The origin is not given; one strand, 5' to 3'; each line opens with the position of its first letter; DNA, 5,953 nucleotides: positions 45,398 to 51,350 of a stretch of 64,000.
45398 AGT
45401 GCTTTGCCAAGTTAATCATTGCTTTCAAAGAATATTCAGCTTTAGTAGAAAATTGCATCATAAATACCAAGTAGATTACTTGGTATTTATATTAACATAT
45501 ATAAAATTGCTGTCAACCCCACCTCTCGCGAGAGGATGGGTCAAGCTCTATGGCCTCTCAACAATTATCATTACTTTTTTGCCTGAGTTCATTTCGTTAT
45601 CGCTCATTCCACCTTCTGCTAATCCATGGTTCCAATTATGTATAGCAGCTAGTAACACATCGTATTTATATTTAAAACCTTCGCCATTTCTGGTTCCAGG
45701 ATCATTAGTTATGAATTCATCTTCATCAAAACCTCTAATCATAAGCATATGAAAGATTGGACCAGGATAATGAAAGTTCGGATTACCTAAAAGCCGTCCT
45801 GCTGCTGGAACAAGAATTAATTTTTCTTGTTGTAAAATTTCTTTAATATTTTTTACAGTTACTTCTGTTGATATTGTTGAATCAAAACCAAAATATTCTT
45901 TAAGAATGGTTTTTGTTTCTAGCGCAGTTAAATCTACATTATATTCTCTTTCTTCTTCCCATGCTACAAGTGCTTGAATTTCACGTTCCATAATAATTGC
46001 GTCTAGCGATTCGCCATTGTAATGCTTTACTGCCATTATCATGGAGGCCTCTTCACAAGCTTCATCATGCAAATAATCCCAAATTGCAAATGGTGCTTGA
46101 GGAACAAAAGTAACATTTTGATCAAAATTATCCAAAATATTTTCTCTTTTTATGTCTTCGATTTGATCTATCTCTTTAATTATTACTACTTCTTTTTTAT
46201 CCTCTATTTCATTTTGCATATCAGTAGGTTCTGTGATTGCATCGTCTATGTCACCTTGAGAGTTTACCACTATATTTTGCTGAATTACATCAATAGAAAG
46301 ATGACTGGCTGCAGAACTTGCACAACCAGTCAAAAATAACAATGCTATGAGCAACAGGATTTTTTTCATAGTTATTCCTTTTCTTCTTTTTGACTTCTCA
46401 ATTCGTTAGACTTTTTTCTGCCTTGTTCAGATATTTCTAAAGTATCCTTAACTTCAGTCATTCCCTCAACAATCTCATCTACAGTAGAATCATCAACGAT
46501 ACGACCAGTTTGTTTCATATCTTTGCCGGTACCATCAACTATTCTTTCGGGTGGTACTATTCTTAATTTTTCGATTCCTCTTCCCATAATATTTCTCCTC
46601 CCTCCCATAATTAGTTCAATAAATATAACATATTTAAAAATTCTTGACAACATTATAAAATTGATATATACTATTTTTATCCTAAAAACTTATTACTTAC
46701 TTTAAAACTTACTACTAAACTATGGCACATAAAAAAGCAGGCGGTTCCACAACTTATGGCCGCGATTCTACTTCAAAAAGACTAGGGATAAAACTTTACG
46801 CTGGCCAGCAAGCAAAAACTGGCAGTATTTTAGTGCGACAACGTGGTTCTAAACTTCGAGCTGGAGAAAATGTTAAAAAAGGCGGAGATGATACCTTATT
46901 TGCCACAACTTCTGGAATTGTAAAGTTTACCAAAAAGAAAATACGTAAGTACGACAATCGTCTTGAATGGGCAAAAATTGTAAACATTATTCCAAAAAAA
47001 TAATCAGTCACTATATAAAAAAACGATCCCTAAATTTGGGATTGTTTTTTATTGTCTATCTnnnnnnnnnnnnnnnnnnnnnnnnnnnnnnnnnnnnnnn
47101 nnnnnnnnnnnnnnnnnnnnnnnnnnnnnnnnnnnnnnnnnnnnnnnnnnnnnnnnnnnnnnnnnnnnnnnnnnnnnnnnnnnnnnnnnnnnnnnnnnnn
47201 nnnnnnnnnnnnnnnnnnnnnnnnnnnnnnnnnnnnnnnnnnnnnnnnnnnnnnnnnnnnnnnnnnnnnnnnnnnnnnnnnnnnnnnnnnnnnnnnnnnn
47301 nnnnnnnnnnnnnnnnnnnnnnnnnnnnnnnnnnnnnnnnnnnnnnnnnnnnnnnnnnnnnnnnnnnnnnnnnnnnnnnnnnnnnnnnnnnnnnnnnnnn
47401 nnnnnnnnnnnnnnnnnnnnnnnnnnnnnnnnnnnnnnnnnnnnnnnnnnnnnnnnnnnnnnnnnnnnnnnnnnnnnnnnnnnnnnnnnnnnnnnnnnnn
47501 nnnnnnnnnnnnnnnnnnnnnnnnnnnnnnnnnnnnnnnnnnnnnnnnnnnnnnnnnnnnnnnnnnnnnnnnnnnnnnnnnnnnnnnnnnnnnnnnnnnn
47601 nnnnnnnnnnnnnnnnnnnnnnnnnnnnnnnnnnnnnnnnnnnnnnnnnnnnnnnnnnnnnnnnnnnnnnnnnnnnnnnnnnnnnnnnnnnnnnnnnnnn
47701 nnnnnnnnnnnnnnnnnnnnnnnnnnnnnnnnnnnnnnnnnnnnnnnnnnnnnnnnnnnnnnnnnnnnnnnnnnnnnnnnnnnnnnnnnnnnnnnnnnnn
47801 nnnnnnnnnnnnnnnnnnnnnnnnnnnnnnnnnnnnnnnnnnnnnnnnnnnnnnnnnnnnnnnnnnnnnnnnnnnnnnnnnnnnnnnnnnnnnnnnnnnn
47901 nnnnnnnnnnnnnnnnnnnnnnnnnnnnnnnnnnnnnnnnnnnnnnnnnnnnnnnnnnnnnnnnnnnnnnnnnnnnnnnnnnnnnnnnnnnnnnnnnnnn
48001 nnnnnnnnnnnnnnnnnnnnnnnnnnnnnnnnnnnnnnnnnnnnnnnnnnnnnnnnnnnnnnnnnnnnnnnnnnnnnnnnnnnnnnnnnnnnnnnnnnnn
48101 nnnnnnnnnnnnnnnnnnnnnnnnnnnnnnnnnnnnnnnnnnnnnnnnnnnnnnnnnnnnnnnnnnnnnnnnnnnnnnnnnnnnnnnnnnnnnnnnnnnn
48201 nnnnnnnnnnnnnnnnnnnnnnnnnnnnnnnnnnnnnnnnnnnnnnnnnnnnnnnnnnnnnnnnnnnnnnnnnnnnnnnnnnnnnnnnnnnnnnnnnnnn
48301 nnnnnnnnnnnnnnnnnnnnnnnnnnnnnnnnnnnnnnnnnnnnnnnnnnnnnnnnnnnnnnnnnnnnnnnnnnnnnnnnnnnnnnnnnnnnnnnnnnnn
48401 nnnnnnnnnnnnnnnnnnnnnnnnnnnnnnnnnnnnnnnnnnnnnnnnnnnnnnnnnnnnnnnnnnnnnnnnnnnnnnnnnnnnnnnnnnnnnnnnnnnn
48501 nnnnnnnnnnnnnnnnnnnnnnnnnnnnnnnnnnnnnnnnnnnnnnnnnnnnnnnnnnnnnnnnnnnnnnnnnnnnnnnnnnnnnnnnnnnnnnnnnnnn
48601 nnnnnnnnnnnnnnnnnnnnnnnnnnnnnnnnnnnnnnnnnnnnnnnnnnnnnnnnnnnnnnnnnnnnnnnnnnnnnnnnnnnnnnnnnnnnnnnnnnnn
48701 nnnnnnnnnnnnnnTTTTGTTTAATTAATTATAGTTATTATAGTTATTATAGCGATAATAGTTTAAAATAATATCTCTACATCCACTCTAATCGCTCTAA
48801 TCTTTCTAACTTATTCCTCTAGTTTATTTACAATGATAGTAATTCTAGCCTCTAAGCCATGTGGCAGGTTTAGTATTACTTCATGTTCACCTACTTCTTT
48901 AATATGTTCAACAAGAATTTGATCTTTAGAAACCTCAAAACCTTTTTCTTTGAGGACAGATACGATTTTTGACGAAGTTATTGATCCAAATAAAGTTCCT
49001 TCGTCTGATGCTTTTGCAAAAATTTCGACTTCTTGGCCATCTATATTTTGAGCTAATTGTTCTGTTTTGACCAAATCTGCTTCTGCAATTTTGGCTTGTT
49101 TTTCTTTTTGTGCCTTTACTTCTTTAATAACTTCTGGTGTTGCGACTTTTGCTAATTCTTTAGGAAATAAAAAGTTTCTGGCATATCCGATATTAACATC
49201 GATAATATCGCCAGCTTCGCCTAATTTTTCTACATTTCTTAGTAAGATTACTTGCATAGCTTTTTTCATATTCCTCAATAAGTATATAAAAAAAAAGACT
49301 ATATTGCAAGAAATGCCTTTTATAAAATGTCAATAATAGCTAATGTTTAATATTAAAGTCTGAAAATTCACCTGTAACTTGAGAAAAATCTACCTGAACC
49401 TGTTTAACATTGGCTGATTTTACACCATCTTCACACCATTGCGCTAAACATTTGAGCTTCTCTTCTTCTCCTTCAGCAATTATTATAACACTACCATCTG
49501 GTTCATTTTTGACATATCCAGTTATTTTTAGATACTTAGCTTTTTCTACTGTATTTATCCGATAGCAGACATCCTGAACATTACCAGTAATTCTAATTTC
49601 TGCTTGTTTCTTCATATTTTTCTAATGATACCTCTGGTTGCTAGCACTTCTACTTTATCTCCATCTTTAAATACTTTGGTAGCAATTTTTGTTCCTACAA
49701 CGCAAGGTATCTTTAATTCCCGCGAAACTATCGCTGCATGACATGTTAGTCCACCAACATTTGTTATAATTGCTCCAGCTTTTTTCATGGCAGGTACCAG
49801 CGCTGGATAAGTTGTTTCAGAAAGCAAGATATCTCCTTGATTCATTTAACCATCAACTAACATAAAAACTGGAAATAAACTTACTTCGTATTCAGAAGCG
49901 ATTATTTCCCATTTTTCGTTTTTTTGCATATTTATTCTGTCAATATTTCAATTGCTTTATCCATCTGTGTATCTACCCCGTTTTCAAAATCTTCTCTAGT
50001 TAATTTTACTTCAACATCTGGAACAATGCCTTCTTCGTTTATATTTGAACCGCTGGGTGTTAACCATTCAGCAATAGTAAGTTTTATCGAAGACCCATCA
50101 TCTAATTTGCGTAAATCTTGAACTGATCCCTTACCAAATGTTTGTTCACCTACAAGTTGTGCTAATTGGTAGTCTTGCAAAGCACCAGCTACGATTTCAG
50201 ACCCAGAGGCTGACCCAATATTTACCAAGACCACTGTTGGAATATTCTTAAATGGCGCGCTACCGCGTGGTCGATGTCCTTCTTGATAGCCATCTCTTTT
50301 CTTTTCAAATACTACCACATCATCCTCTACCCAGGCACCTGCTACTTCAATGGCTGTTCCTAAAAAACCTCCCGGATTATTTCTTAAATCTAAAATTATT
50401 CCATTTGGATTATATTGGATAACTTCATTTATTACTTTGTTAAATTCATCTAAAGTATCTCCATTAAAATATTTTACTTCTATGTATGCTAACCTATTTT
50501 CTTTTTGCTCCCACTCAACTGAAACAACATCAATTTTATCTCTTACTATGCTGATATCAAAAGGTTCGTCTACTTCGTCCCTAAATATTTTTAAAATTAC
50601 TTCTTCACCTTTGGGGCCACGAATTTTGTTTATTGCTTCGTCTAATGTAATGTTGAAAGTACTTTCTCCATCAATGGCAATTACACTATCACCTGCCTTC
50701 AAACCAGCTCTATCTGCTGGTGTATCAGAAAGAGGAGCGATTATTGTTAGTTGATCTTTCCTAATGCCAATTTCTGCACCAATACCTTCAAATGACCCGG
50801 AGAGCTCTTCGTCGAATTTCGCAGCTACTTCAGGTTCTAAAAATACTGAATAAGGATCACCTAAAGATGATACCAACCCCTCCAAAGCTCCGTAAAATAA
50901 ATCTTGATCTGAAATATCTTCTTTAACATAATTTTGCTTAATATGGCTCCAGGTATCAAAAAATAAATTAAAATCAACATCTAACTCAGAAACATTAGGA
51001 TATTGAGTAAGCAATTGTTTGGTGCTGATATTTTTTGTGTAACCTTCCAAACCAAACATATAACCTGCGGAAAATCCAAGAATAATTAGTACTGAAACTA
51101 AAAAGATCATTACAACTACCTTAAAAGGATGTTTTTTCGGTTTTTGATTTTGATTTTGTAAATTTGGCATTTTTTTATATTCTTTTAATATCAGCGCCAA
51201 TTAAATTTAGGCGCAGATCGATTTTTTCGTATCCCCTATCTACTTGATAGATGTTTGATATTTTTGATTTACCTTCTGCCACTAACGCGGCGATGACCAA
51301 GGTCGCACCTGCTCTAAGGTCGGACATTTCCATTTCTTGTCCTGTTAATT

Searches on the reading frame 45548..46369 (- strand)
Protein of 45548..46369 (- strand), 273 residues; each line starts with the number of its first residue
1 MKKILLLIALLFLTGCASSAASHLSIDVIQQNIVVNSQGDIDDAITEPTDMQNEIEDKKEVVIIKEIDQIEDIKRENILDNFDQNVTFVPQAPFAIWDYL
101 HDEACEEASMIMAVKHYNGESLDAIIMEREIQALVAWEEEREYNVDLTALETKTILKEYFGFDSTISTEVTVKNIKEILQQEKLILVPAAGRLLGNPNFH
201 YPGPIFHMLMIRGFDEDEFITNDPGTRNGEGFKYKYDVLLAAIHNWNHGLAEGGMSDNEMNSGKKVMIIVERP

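Call 45: search_protein_families(library=pfam, proteins=[window:45548-46369:-], max_evalue=0.00001)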
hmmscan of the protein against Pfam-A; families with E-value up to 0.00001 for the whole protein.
window:45548-46369:- (273 aa): 1 family
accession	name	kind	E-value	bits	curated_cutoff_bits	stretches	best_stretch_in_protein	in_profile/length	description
PF13529.12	Peptidase_C39_2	-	3.5e-07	31.3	24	1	85-224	2-142/143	Peptidase_C39 like family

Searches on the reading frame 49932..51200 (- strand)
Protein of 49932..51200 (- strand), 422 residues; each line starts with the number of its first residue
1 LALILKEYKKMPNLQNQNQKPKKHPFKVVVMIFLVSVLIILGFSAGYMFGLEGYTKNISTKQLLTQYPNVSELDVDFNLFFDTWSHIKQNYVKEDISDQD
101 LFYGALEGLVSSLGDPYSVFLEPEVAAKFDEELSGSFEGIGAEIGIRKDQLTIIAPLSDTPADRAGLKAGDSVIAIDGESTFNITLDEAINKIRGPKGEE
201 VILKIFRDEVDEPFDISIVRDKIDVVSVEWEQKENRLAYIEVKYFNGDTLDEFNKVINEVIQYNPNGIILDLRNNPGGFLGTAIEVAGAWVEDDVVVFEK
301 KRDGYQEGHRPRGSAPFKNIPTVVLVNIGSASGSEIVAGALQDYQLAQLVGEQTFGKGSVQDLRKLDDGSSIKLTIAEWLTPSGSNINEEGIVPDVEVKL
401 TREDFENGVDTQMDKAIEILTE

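Call 45: search_protein_families(library=pfam, proteins=[window:49932-51200:-], max_evalue=0.00001)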
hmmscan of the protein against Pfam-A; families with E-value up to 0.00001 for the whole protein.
window:49932-51200:- (422 aa): 5 families
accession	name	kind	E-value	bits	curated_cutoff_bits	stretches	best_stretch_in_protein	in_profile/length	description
PF03572.23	Peptidase_S41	-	7.4e-50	169.2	24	1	237-398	2-165/165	Peptidase family S41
PF17820.7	PDZ_6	-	2e-11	43.9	27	1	158-205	7-52/54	PDZ domain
PF00595.29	PDZ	-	4.2e-10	40.3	23.2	1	138-205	10-80/81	PDZ domain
PF22694.1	CtpB_N-like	-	1.3e-09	38.8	27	1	45-123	5-83/85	Activating protease CtpB N-terminal domain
PF13180.12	PDZ_2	-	4.1e-07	30.6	27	1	140-217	3-79/80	PDZ domain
